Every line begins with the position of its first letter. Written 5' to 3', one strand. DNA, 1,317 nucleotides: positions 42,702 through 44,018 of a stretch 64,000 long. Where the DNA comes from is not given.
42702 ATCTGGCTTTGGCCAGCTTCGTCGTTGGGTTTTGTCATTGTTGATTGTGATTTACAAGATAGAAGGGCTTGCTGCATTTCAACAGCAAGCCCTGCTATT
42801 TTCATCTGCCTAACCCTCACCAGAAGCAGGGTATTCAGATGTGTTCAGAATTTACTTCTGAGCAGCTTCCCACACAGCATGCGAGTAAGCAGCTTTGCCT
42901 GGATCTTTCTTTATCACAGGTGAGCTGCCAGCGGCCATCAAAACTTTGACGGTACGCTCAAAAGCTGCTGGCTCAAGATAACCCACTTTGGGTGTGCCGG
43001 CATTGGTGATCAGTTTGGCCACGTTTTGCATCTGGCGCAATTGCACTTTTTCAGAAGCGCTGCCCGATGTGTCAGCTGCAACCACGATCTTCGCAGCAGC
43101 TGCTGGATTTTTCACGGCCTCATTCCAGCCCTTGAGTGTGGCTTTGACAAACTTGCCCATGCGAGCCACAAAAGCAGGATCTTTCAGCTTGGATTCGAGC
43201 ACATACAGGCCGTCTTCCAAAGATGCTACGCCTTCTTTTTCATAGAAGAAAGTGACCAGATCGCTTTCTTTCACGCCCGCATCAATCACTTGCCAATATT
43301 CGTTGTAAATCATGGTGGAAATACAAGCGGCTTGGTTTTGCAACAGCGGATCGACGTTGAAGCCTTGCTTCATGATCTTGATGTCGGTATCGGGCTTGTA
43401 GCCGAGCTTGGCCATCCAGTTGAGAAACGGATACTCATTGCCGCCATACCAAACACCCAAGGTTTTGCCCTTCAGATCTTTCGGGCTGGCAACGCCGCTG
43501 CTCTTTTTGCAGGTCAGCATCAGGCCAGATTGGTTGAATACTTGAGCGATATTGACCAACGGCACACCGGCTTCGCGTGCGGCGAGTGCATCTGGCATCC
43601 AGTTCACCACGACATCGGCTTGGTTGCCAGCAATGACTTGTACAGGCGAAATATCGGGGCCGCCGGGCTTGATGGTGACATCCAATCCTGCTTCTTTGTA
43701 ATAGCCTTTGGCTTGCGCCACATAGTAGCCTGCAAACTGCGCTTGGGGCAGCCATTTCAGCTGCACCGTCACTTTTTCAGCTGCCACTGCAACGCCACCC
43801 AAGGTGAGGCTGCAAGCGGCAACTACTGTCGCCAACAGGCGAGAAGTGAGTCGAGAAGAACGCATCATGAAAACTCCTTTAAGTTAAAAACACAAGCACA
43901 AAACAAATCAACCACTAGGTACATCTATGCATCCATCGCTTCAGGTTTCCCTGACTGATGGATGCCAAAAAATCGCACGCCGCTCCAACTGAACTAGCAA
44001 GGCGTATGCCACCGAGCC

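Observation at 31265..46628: Composite reductive pyrimidine-catabolism island with unusual partners (creatininase-family, CodA-like amidohydrolase, FAD oxidase, two NitT/TauT ABC systems, RutR-like regulator)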

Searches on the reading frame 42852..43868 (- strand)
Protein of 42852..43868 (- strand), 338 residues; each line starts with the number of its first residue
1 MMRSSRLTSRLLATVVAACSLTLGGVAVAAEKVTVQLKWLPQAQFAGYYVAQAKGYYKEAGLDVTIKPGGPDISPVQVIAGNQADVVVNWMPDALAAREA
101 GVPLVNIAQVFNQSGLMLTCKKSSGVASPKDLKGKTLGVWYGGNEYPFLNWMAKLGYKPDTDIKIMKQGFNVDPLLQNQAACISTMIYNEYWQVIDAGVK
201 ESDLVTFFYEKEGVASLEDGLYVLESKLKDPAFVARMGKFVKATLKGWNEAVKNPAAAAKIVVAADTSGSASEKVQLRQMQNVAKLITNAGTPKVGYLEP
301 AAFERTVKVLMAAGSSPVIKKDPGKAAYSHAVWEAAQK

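Call 5: search_protein_families(library=pfam, proteins=[window:42852-43868:-])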
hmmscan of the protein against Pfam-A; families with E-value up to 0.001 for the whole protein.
window:42852-43868:- (338 aa): 1 family
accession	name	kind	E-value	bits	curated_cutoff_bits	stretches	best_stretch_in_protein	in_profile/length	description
PF09084.16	NMT1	-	1.5e-42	146.4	20.5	1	43-258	2-216/216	NMT1/THI5 like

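Call 8: search_protein_families(library=ncbifam, proteins=[window:42852-43868:-], max_evalue=1e-10)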
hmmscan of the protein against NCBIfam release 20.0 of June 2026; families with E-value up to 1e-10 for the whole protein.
window:42852-43868:- (338 aa): 0 families

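Call 12: search_solved_structures(query=window:42852-43868:-, max_evalue=0.001)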
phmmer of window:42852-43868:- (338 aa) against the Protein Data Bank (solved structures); distinct sequences matched with E-value up to 0.001: 9.
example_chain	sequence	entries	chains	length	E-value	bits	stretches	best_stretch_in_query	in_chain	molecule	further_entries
4nmy_A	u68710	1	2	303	1.3e-20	77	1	29-298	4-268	ABC-type transport system, extracellular solute-binding protein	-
3ix1_A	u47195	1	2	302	1e-16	64.3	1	30-267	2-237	N-formyl-4-amino-5-aminomethyl-2-methylpyrimidine binding protein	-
4h6d_F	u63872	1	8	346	7.7e-12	48.2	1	29-173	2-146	Pyrimidine precursor biosynthesis enzyme THI5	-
4h65_A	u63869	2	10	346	1.5e-11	47.2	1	29-172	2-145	Pyrimidine precursor biosynthesis enzyme THI5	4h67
4esx_A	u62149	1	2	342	8e-09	38.3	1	28-173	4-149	Pyrimidine biosynthesis enzyme THI13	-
4esw_A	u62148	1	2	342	8e-09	38.3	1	28-173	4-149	Pyrimidine biosynthesis enzyme THI13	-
3qsl_A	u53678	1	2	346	1.8e-07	33.9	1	15-166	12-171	Putative exported protein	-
4oen_A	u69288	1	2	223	9.6e-07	31.5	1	44-161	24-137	Second substrate binding domain of putative amino acid ABC transporter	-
4ohn_A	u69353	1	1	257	0.00014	24.4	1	43-147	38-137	ABC transporter substrate-binding protein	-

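Call 31: search_dna_similar(query=window:42852-43868:-, collection=plasmids, mode=protein, max_rows=25, max_evalue=1e-30)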
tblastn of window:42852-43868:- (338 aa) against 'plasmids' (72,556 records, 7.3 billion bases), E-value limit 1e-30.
Records with a match: 43; places in all: 43; records where one place covers at least 80% of the query: 43.
Best place of each record, by identity: 60-80% 13; <60% 30.
By first word of the organism name: Deinococcus 9; Clostridium 7; Azospirillum 5; Paracoccus 5; Klebsiella 4; Sinorhizobium 4; Rhizobium 2; Tistrella 1; Shinella 1; Qingshengfaniella 1; and 4 more.
By predicted mobility (MOB-suite, as given by PLSDB): non-mobilizable 32; conjugative 10; mobilizable 1.
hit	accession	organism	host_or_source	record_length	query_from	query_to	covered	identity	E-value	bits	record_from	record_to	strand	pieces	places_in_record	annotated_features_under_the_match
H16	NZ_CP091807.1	Klebsiella quasipneumoniae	Homo sapiens,anal swab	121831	15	338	96%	73.8%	7e-155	487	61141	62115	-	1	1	ABC transporter substrate-binding protein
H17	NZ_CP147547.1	Klebsiella quasipneumoniae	Homo sapiens,bloodstream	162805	15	338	96%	73.8%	7e-155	487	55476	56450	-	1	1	ABC transporter substrate-binding protein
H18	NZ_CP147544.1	Klebsiella quasipneumoniae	Homo sapiens,bloodstream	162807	15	338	96%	73.8%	7e-155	487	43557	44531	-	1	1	ABC transporter substrate-binding protein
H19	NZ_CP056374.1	Klebsiella pneumoniae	culture,Wastewater influent sample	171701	15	338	96%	73.8%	7e-155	487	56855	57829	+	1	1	ABC transporter substrate-binding protein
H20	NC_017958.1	Tistrella mobilis KA081020-065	-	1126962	1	336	99%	59.8%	3e-131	420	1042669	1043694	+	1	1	record has no annotation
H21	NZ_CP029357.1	Azospirillum thermophilum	cell culture,hot spring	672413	7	338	98%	60.4%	3e-121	391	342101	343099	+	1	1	ABC transporter substrate-binding protein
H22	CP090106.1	Sinorhizobium meliloti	Medicago,Cell culture,Plant nodule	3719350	9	338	98%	60.5%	6e-118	381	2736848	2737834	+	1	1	ABC transporter substrate-binding protein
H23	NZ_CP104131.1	Sinorhizobium sp. K101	Phaseolus vulgaris,cell ...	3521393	9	338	98%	60.2%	2e-117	379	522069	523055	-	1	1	none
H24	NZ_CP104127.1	Sinorhizobium sp. M103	Phaseolus vulgaris,cell ...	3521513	9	338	98%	60.2%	2e-117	379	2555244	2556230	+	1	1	none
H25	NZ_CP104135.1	Sinorhizobium sp. C101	Phaseolus vulgaris,cell ...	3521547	9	338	98%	60.2%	2e-117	379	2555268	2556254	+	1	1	none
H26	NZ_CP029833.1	Azospirillum ramasamyi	single cell,Cow dung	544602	4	338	99%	58.8%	2e-121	391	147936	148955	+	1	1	ABC transporter substrate-binding protein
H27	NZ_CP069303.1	Shinella sp. PSBB067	monoisolate,Minnesota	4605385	5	338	99%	57.4%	1e-112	366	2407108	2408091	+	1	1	none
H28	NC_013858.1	Azospirillum sp. B510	-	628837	33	338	91%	62.5%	4e-120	387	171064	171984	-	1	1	ABC transporter substrate-binding protein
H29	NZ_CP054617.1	Azospirillum oryzae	cell culture,soil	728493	31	338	91%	61.4%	2e-119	385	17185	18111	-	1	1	ABC transporter substrate-binding protein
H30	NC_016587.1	Azospirillum lipoferum 4B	-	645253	36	338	90%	62.1%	2e-118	382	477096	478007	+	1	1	ABC transporter substrate-binding protein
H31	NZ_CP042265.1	Qingshengfaniella alkalisoli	cell culture,saline soil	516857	15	336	95%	58.2%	2e-112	365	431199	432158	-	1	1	ABC transporter substrate-binding protein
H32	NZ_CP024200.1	Thalassospira marina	-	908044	27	332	91%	60.8%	5e-114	370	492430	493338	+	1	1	ABC transporter substrate-binding protein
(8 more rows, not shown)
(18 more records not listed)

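Call 33: get_annotated_region(hit=H19, flank=12000)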
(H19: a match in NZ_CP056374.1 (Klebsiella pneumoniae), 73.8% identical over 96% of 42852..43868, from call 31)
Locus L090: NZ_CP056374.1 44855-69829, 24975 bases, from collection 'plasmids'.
description: Klebsiella pneumoniae strain RHBSTW-00636 plasmid pRHBSTW-00636_3, complete sequence
organism: Klebsiella pneumoniae (NCBI taxid 573)
taxonomy: Bacteria; Pseudomonadota; Gammaproteobacteria; Enterobacterales; Enterobacteriaceae; Klebsiella; Klebsiella pneumoniae
host: -; source: culture,Wastewater influent sample; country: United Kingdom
typing (MOB-suite, as given by PLSDB): conjugative; replicon IncFII,rep_cluster_1418,rep_cluster_2183; relaxase MOBF,MOBF; mating-pair formation MPF_F
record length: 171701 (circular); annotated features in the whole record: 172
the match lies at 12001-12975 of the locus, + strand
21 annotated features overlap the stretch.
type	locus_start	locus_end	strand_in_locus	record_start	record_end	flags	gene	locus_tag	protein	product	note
CDS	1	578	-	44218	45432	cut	-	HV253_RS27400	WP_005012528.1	type II site-specific deoxyribonuclease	-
CDS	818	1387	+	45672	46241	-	-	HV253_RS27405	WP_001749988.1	recombinase family protein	GO:0006310 - DNA recombination [Evidence IEA]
CDS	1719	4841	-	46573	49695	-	-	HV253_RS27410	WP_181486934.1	type I restriction endonuclease subunit R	-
CDS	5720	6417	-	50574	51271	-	-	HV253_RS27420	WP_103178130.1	IS1-like element IS1B family transposase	GO:0006313 - DNA transposition [Evidence IEA]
CDS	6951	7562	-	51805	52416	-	-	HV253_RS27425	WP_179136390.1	cupin domain-containing protein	-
CDS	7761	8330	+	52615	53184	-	-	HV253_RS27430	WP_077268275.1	chromate transporter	GO:0015703 - chromate transport [Evidence IEA]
CDS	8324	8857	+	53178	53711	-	-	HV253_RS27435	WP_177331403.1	chromate transporter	GO:0015703 - chromate transport [Evidence IEA]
CDS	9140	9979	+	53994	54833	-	-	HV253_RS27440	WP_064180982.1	ABC transporter ATP-binding protein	-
CDS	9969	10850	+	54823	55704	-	-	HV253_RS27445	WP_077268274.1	ABC transporter permease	-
CDS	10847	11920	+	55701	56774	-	-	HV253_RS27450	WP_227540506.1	ABC transporter permease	-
CDS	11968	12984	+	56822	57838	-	-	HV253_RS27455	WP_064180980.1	ABC transporter substrate-binding protein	-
CDS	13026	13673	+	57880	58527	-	-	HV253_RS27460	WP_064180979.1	TetR family transcriptional regulator C-terminal domain-containing protein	GO:0045892 - negative regulation of DNA-templated transcription [Evidence IEA]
CDS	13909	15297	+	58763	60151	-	-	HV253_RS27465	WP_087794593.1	NAD(P)-dependent oxidoreductase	-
CDS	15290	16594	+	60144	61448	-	preA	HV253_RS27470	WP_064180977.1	NAD-dependent dihydropyrimidine dehydrogenase subunit PreA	GO:0006210 - thymine catabolic process [Evidence IEA]; GO:0006212 - uracil catabolic process [Evidence IEA]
CDS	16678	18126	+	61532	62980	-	hydA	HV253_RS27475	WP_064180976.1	dihydropyrimidinase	GO:0008152 - metabolic process [Evidence IEA]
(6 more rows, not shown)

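Call 34: get_annotated_region(hit=H22, flank=12000)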
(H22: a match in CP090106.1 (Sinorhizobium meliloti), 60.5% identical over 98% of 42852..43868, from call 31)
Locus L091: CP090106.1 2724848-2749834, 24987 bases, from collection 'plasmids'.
description: Sinorhizobium meliloti strain Ak57 plasmid pSymB, complete sequence
organism: Sinorhizobium meliloti (NCBI taxid 382)
taxonomy: Bacteria; Pseudomonadota; Alphaproteobacteria; Hyphomicrobiales; Rhizobiaceae; Sinorhizobium; Sinorhizobium meliloti
host: -; source: Medicago,Cell culture,Plant nodule; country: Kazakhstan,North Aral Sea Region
typing (MOB-suite, as given by PLSDB): non-mobilizable
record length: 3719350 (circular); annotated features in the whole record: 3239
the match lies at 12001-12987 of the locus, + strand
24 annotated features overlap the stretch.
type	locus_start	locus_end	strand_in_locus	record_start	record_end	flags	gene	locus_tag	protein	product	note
CDS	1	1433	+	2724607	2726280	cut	cyaC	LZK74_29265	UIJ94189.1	adenylate cyclase CyaC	-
CDS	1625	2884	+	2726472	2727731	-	-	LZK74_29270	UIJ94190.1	IS4 family transposase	-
CDS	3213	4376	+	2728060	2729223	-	-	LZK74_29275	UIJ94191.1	IS4-like element ISRm16 family transposase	-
CDS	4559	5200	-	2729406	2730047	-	rutR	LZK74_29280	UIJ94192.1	HTH-type transcriptional regulator RutR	-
CDS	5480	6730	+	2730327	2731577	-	-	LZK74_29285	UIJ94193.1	Zn-dependent hydrolase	-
CDS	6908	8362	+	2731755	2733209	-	hydA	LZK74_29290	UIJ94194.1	dihydropyrimidinase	-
CDS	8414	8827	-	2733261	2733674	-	-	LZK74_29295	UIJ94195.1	cupin domain-containing protein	-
CDS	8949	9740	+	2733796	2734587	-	-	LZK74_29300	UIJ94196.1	ABC transporter ATP-binding protein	-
CDS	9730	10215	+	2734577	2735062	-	-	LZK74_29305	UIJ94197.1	GNAT family N-acetyltransferase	-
CDS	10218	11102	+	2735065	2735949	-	-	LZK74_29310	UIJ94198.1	ABC transporter permease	-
CDS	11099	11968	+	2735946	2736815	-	-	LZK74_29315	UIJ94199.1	ABC transporter permease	-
CDS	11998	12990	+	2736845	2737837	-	-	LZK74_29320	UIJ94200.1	ABC transporter substrate-binding protein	-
CDS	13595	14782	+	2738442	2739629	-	-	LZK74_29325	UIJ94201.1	efflux RND transporter periplasmic adaptor subunit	-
CDS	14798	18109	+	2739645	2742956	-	-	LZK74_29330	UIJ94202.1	efflux RND transporter permease subunit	-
CDS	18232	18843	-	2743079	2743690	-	ureG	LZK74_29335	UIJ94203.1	urease accessory protein UreG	-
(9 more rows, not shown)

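Call 55: get_annotated_region(hit=H21, flank=12000)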
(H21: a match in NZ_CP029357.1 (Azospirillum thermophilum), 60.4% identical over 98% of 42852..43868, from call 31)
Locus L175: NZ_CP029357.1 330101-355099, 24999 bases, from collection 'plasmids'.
description: Azospirillum thermophilum strain CFH 70021 plasmid unnamed2
organism: Azospirillum thermophilum (NCBI taxid 2202148)
taxonomy: Bacteria; Pseudomonadota; Alphaproteobacteria; Rhodospirillales; Azospirillaceae; Azospirillum; Azospirillum thermophilum
host: -; source: cell culture,hot spring; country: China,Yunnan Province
typing (MOB-suite, as given by PLSDB): non-mobilizable
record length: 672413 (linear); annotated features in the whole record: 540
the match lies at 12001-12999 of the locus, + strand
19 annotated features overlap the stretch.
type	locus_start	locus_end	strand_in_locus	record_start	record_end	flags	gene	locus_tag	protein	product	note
CDS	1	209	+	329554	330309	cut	-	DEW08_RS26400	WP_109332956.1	uroporphyrinogen-III synthase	GO:0006782 - protoporphyrinogen IX biosynthetic process [Evidence IEA]; GO:0006780 - uroporphyrinogen III biosynthetic ...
CDS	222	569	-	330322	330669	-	-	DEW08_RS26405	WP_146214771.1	hypothetical protein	-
CDS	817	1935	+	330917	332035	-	-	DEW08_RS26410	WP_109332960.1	mechanosensitive ion channel domain-containing protein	GO:0055085 - transmembrane transport [Evidence IEA]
CDS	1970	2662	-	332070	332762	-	-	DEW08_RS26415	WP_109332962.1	hypothetical protein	-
CDS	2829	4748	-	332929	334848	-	-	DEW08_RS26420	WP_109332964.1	alkaline phosphatase PhoX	-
CDS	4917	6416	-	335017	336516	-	-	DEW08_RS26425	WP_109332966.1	CoA-acylating methylmalonate-semialdehyde dehydrogenase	-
CDS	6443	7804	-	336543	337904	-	-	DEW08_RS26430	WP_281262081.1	aspartate aminotransferase family protein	-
CDS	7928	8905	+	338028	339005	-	-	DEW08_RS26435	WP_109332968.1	LysR family transcriptional regulator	GO:0006355 - regulation of DNA-templated transcription [Evidence IEA]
CDS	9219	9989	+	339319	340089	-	-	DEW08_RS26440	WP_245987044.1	ABC transporter ATP-binding protein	-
CDS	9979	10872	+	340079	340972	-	-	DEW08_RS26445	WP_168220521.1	ABC transporter permease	-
CDS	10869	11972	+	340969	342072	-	-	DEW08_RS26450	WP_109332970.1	ABC transporter permease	-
CDS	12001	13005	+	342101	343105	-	-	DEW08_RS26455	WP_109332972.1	ABC transporter substrate-binding protein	-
CDS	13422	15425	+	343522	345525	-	-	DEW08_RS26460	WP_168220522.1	HAMP domain-containing methyl-accepting chemotaxis protein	GO:0006935 - chemotaxis [Evidence IEA]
CDS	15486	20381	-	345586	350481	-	-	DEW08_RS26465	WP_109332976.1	NAD-glutamate dehydrogenase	GO:0019551 - glutamate catabolic process to 2-oxoglutarate [Evidence IEA]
CDS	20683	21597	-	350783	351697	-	-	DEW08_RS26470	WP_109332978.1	LysR substrate-binding domain-containing protein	-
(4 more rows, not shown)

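Call 56: get_annotated_region(hit=H32, flank=12000)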
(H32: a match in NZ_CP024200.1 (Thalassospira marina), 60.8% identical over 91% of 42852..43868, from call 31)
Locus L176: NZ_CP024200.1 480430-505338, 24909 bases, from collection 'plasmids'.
description: Thalassospira marina strain CSC3H3 plasmid pCSC3H3, complete sequence
organism: Thalassospira marina (NCBI taxid 2048283)
taxonomy: Bacteria; Pseudomonadota; Alphaproteobacteria; Rhodospirillales; Thalassospiraceae; Thalassospira; Thalassospira marina
host: -; source: -; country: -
typing (MOB-suite, as given by PLSDB): non-mobilizable
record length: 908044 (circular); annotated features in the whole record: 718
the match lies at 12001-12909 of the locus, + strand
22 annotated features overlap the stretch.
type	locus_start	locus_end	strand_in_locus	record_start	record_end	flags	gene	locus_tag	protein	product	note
CDS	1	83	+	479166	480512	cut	-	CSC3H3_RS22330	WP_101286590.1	NAD(P)-dependent oxidoreductase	-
CDS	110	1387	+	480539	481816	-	preA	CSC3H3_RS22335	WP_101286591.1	NAD-dependent dihydropyrimidine dehydrogenase subunit PreA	GO:0006210 - thymine catabolic process [Evidence IEA]; GO:0006212 - uracil catabolic process [Evidence IEA]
CDS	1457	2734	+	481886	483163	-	-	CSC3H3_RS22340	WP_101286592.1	Zn-dependent hydrolase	-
CDS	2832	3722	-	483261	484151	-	-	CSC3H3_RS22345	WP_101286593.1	transporter substrate-binding domain-containing protein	-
CDS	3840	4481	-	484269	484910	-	-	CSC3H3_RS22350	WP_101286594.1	TetR/AcrR family transcriptional regulator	-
CDS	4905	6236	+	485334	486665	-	-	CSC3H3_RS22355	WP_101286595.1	aspartate aminotransferase family protein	-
CDS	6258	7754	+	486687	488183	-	-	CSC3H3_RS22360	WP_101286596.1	CoA-acylating methylmalonate-semialdehyde dehydrogenase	-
CDS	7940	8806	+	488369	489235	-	-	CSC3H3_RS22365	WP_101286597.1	nitrilase-related carbon-nitrogen hydrolase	GO:0006807 - nitrogen compound metabolic process [Evidence IEA]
CDS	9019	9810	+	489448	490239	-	-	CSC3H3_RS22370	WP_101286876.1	ABC transporter ATP-binding protein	-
CDS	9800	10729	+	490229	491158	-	-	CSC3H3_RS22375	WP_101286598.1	ABC transporter permease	-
CDS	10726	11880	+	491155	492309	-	-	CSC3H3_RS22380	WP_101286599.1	ABC transporter permease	-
CDS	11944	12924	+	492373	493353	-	-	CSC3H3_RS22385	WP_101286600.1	ABC transporter substrate-binding protein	-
CDS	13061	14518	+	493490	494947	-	hydA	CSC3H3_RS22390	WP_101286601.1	dihydropyrimidinase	GO:0008152 - metabolic process [Evidence IEA]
CDS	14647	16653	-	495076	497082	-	tkt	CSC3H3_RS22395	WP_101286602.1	transketolase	GO:0006098 - pentose-phosphate shunt [Evidence IEA]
CDS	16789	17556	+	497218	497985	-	-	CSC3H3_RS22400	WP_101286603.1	triose-phosphate isomerase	-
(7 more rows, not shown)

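Call 57: get_annotated_region(hit=H31, flank=12000)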
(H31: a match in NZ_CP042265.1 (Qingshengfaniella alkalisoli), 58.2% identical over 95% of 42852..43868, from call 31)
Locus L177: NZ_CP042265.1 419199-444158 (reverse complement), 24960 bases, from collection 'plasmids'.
description: Qingshengfaniella alkalisoli strain LN3S51 plasmid unnamed4, complete sequence
organism: Qingshengfaniella alkalisoli (NCBI taxid 2599296)
taxonomy: Bacteria; Pseudomonadota; Alphaproteobacteria; Rhodobacterales; Paracoccaceae; Qingshengfaniella; Qingshengfaniella alkalisoli
host: -; source: cell culture,saline soil; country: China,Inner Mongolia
typing (MOB-suite, as given by PLSDB): non-mobilizable
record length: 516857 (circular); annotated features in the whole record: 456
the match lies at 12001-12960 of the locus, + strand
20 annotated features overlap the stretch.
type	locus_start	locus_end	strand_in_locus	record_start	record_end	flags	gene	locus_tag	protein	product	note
CDS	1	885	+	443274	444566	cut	ectB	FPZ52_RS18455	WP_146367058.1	diaminobutyrate--2-oxoglutarate transaminase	-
CDS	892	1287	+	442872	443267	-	-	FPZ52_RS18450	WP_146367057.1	ectoine synthase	-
CDS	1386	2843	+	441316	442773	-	-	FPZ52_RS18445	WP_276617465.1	aspartate kinase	-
CDS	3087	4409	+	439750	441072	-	-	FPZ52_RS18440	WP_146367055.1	NAD(P)-dependent oxidoreductase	-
CDS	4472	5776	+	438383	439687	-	preA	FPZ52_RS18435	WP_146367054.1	NAD-dependent dihydropyrimidine dehydrogenase subunit PreA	GO:0006210 - thymine catabolic process [Evidence IEA]; GO:0006212 - uracil catabolic process [Evidence IEA]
CDS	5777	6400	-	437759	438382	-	-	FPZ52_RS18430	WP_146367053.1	TetR family transcriptional regulator C-terminal domain-containing protein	GO:0045892 - negative regulation of DNA-templated transcription [Evidence IEA]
CDS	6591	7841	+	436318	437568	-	-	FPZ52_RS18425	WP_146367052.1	Zn-dependent hydrolase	-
CDS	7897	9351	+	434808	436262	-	hydA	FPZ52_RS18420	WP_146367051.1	dihydropyrimidinase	GO:0008152 - metabolic process [Evidence IEA]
CDS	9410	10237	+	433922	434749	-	-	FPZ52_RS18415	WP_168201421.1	ABC transporter ATP-binding protein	-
CDS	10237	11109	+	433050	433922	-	-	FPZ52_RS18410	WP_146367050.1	ABC transporter permease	-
CDS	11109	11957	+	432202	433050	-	-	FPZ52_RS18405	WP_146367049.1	ABC transporter permease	-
CDS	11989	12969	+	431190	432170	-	-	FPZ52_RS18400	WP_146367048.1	ABC transporter substrate-binding protein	-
CDS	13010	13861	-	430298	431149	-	nadC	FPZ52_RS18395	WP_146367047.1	carboxylating nicotinate-nucleotide diphosphorylase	GO:0019363 - pyridine nucleotide biosynthetic process [Evidence IEA]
CDS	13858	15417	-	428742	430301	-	-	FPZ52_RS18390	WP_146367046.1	L-aspartate oxidase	GO:0009435 - NAD biosynthetic process [Evidence IEA]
CDS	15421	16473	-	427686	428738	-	nadA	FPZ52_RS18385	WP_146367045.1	quinolinate synthase NadA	GO:0009435 - NAD biosynthetic process [Evidence IEA]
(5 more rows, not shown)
